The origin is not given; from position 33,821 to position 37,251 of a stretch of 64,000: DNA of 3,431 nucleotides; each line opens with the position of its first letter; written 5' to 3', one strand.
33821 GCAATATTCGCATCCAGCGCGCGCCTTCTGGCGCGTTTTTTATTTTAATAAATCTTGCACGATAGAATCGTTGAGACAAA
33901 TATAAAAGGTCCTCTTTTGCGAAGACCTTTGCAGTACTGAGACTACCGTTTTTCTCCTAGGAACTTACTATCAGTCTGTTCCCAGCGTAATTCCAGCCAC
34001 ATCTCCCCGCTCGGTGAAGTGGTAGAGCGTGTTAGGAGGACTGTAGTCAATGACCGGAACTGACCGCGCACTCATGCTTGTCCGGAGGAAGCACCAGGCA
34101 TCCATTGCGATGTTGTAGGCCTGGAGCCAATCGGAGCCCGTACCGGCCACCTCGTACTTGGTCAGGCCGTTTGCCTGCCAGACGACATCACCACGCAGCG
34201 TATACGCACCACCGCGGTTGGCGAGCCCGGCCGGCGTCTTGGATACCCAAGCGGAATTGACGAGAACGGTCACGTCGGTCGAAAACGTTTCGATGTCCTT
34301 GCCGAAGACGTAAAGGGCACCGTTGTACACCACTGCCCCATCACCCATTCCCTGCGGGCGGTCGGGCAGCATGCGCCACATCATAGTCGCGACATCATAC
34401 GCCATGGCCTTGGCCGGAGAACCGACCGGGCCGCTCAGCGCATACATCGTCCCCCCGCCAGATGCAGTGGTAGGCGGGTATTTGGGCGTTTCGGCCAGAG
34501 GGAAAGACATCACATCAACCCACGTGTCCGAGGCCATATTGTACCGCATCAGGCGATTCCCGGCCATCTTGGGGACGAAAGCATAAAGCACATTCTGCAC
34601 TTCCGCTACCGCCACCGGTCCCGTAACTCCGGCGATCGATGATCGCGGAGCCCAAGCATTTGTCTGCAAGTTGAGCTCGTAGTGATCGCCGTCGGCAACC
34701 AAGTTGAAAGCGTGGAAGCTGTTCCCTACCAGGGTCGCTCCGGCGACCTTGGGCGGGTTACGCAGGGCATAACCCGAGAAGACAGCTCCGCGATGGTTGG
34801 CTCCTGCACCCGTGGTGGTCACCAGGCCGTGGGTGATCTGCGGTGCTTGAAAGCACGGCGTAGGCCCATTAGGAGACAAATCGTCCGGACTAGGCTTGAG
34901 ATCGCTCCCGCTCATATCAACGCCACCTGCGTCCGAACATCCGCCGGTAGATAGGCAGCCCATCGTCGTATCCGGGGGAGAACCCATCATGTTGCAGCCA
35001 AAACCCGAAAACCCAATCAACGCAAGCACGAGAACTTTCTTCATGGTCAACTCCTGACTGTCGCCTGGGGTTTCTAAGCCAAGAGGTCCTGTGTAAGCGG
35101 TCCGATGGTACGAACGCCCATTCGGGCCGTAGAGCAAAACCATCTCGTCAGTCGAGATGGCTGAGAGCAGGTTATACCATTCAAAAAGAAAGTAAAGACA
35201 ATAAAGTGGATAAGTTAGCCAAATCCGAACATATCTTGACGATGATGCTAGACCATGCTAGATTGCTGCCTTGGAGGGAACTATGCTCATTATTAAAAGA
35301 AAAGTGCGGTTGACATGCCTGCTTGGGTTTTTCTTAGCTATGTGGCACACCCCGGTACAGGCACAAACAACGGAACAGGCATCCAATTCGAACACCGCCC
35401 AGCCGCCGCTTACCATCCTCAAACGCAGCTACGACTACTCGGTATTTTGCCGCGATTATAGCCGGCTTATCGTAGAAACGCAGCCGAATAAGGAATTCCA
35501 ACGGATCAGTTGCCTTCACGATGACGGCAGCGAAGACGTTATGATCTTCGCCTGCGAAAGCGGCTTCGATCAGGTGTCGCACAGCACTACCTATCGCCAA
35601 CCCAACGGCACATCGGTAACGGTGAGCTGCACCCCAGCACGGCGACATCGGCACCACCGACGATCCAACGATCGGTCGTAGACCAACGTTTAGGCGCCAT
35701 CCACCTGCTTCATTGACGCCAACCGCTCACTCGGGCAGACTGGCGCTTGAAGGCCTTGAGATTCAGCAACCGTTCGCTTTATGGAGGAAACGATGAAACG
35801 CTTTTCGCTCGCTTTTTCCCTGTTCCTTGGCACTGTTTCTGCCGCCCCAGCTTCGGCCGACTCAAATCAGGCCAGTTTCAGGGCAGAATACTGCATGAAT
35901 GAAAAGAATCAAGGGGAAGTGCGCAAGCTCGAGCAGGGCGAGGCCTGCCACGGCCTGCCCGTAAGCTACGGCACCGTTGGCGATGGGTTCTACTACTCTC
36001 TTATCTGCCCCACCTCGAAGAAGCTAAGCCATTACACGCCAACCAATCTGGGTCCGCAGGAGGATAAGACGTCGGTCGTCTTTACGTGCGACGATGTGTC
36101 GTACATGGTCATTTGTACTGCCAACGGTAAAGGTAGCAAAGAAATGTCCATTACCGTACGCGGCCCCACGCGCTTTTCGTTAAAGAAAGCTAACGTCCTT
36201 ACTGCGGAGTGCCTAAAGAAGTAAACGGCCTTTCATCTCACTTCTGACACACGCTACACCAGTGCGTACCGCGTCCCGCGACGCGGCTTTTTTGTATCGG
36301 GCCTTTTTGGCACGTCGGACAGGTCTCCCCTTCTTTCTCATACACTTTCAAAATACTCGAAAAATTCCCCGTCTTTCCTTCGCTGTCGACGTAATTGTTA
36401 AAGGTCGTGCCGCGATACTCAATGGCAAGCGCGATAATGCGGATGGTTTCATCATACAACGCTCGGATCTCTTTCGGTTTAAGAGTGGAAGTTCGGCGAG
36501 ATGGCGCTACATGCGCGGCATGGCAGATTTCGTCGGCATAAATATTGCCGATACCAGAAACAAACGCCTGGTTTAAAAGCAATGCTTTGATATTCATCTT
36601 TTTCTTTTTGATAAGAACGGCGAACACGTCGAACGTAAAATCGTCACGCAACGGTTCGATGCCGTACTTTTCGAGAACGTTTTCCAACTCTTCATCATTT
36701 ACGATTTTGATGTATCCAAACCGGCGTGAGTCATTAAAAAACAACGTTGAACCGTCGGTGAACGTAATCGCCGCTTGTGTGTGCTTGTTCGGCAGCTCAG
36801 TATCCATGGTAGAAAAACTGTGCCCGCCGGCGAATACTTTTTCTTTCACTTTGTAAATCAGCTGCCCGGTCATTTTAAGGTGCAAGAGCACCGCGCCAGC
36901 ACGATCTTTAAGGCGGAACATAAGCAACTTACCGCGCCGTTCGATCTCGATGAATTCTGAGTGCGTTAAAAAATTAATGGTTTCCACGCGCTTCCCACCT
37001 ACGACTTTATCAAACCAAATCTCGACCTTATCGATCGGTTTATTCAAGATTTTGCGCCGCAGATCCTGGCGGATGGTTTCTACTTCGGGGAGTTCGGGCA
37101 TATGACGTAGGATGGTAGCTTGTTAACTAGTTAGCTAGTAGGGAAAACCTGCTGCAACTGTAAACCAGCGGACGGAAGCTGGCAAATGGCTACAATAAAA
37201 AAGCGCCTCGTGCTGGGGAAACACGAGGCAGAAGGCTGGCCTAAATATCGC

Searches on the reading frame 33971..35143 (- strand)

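Call 7: search_protein_families(library=pfam, proteins=[window:33971-35143:-], max_evalue=0.001)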
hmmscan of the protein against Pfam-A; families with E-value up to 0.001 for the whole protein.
window:33971-35143:- (390 aa): 1 family
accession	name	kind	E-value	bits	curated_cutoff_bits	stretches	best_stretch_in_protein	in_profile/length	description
PF24681.1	Kelch_KLHDC2_KLHL20_DRC7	-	0.00026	20.8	50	1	151-294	25-184/221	KLHDC2/KLHL20/DRC7 Kelch-repeats domain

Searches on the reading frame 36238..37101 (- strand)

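Call 72: search_protein_families(library=pfam, proteins=[window:36238-37101:-], max_evalue=0.001)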
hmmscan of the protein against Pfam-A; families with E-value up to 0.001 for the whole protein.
window:36238-37101:- (287 aa): 4 families
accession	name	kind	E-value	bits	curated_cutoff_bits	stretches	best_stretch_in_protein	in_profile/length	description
PF01149.29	Fapy_DNA_glyco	-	8.5e-28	97.8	25.5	1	1-131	1-117/117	Formamidopyrimidine-DNA glycosylase N-terminal domain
PF06831.19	H2TH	-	2.4e-23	82.4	34.7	1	147-234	2-89/93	Formamidopyrimidine-DNA glycosylase H2TH domain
PF05833.16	NFACT_N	-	1.2e-05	24.8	31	1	149-259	169-276/456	NFACT N-terminal and middle domains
PF06827.20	zf-FPG_IleRS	-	0.00044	20.5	21.3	0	258-287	1-29/30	Zinc finger found in FPG and IleRS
